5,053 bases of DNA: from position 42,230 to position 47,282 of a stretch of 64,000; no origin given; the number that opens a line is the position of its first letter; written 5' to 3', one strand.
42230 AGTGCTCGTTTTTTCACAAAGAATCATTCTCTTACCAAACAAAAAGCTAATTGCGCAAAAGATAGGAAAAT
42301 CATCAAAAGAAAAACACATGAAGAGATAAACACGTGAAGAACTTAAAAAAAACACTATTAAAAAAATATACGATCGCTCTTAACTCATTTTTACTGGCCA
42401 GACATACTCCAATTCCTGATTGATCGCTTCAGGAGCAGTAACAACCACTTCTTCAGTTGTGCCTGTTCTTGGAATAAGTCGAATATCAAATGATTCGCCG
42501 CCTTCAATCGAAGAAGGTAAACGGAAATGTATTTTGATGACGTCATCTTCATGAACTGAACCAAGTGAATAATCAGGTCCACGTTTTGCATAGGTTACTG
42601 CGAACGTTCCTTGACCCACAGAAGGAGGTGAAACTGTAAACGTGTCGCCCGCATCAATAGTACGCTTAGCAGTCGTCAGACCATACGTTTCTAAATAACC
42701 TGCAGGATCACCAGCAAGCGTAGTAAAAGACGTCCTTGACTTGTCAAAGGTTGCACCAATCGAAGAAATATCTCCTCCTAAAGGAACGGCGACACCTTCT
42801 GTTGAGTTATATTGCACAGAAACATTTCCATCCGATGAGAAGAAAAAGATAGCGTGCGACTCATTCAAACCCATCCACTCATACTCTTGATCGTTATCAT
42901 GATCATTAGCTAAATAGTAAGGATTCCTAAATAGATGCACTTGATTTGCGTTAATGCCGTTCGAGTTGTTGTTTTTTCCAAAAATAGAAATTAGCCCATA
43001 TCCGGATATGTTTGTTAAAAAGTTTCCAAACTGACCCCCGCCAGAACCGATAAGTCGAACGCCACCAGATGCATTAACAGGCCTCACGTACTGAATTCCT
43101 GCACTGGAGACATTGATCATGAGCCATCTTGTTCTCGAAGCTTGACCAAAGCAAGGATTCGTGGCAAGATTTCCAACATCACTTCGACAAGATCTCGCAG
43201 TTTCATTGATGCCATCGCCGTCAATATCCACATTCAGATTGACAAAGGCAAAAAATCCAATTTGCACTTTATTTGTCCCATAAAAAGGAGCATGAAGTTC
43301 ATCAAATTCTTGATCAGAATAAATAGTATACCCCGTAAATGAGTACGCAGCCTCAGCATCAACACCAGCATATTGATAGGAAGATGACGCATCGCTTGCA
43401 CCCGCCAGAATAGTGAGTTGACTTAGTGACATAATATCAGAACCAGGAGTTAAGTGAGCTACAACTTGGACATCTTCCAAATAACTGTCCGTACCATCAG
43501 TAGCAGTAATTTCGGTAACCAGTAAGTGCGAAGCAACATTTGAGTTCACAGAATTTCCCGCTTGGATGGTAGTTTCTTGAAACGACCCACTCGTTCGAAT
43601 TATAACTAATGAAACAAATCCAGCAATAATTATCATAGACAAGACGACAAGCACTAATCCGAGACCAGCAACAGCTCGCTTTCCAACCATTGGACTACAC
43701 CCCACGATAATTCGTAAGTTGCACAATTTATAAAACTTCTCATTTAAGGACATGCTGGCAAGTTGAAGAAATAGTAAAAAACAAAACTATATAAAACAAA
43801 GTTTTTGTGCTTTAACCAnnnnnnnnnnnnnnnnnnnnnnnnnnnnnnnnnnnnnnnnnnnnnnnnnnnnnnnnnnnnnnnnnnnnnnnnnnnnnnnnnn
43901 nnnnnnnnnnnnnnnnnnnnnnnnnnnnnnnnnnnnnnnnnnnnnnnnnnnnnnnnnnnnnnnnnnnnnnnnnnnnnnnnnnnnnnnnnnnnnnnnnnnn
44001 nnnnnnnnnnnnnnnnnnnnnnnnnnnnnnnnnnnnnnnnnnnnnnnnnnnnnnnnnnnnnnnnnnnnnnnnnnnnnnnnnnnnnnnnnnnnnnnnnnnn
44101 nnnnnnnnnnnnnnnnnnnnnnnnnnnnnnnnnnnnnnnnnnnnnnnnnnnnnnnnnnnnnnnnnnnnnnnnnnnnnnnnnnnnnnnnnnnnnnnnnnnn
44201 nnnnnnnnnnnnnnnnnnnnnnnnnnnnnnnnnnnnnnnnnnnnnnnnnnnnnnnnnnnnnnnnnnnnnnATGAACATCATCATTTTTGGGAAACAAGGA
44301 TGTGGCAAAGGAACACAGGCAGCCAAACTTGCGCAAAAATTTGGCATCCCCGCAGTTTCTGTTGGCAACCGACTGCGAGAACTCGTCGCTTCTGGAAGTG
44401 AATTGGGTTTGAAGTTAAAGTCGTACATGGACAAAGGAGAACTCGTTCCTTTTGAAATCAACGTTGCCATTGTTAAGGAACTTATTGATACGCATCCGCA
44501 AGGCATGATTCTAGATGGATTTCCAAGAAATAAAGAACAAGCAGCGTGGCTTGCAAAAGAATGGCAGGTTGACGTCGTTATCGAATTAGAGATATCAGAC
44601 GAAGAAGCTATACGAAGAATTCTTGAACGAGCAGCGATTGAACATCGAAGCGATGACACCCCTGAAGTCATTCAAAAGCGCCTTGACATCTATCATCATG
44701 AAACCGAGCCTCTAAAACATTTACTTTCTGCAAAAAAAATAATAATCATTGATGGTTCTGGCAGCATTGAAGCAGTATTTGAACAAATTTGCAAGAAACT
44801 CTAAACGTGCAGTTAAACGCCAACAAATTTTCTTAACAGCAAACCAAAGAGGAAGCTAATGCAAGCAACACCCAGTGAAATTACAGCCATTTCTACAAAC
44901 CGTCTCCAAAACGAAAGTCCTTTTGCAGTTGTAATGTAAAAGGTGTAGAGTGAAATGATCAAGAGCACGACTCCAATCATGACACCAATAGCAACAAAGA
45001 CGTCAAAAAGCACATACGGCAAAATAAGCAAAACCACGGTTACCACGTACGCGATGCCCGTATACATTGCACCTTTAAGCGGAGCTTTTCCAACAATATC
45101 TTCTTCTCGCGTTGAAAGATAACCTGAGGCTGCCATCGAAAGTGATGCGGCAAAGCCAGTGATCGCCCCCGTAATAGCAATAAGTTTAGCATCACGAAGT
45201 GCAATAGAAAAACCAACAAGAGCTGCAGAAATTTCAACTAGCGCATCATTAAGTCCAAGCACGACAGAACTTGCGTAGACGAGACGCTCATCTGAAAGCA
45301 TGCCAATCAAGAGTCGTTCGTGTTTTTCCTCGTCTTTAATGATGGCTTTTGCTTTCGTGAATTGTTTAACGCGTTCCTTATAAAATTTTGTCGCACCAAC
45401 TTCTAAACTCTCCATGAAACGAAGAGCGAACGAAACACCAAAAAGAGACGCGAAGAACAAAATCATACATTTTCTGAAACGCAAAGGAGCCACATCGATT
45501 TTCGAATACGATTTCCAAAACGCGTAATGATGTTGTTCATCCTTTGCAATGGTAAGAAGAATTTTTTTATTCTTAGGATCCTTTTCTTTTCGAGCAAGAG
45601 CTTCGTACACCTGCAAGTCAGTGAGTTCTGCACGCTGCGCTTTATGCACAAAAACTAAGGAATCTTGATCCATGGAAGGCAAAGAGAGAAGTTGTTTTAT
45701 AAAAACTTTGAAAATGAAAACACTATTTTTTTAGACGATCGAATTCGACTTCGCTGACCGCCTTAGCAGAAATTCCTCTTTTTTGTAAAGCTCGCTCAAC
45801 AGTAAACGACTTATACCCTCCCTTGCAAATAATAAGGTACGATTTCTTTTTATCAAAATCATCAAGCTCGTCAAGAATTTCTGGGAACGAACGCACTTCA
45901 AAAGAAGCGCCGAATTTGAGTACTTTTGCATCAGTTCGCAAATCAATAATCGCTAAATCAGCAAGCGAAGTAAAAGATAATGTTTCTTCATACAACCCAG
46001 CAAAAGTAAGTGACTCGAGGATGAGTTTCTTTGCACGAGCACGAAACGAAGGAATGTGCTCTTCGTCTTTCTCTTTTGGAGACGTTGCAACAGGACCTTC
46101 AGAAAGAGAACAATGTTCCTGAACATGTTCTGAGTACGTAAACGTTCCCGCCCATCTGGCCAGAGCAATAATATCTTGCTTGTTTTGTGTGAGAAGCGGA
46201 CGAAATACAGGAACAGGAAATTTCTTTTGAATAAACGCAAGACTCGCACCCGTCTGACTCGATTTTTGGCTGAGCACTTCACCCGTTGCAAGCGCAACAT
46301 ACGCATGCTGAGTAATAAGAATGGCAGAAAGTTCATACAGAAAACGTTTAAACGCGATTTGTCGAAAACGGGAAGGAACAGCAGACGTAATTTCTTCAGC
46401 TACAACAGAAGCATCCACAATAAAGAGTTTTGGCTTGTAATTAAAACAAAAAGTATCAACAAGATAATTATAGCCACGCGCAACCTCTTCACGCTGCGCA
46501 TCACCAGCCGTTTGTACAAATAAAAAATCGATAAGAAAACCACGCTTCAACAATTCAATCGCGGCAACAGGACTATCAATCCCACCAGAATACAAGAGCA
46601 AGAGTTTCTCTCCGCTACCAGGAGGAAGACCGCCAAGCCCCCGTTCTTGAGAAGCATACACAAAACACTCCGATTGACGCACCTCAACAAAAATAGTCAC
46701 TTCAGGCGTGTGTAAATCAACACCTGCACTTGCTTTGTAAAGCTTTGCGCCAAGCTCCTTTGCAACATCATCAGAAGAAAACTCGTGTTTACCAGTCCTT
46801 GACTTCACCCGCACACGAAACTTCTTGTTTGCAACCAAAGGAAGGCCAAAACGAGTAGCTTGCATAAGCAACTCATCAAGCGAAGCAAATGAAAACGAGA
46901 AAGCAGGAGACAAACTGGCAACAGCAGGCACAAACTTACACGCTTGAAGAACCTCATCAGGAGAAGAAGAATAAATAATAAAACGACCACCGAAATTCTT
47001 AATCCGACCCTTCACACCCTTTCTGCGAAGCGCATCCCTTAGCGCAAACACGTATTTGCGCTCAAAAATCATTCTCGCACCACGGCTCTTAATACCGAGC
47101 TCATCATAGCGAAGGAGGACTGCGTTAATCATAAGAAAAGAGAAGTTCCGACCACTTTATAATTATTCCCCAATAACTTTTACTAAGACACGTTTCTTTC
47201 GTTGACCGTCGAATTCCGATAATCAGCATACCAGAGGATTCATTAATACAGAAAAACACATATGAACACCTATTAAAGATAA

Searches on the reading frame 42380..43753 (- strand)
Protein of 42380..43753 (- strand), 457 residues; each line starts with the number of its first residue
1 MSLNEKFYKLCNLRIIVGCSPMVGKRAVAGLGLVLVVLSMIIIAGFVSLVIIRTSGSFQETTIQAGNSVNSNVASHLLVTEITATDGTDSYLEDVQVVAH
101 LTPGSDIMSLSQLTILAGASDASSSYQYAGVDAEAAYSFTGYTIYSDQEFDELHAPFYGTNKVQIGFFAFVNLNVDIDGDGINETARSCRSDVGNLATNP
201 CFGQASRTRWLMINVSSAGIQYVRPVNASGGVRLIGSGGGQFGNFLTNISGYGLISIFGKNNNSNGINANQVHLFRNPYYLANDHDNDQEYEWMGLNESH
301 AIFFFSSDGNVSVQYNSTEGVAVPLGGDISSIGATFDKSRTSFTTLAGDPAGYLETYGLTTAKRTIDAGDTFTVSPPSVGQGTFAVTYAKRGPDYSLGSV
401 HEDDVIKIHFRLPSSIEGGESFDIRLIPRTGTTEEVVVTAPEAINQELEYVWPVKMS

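Call 70: search_protein_families(library=pfam, proteins=[window:42380-43753:-], max_evalue=0.0001)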
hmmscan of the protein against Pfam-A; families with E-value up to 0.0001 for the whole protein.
window:42380-43753:- (457 aa): 1 family
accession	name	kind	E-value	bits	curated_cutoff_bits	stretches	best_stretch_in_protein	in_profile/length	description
PF01917.21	Arch_flagellin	-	9.2e-06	26.5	29.5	1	30-138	4-104/162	Archaebacterial flagellin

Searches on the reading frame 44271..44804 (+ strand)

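Call 70: search_protein_families(library=pfam, proteins=[window:44271-44804:+], max_evalue=0.0001)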
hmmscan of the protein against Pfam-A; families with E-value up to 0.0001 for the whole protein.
window:44271-44804:+ (177 aa): 3 families
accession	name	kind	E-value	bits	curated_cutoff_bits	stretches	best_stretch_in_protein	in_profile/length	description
PF00406.28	ADK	-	5.4e-38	130.9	26.8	1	5-150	1-144/151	Adenylate kinase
PF13207.12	AAA_17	-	5.1e-24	85.5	27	1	7-135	2-136/136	AAA domain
PF13238.12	AAA_18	-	5.6e-08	33.7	29.4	1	3-128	1-119/128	AAA domain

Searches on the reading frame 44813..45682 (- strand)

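Call 71: search_protein_families(library=pfam, proteins=[window:44813-45682:-], max_evalue=0.0001)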
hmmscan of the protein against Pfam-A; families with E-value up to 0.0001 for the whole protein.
window:44813-45682:- (289 aa): 2 families
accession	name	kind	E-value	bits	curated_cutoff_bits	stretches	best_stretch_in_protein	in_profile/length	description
PF01988.24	VIT1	-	2.7e-12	47.4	28.1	1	138-194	2-59/214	VIT family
PF02915.23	Rubrerythrin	-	7.7e-06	26.8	22.8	0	15-56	6-133/137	Rubrerythrin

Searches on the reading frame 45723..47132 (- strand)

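Call 71: search_protein_families(library=pfam, proteins=[window:45723-47132:-], max_evalue=0.0001)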
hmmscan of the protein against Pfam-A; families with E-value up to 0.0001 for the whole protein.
window:45723-47132:- (469 aa): 3 families
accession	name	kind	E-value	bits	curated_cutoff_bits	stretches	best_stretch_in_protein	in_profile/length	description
PF02568.20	ThiI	-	3.4e-33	115.4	20.5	1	172-355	1-187/197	Thiamine biosynthesis protein (ThiI)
PF02926.22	THUMP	-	1.8e-11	44.7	20.6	1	84-159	3-82/84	THUMP domain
PF22025.1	ThiI_fer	-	2.7e-06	28.2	25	1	5-75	2-72/72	ThiI ferredoxin-like domain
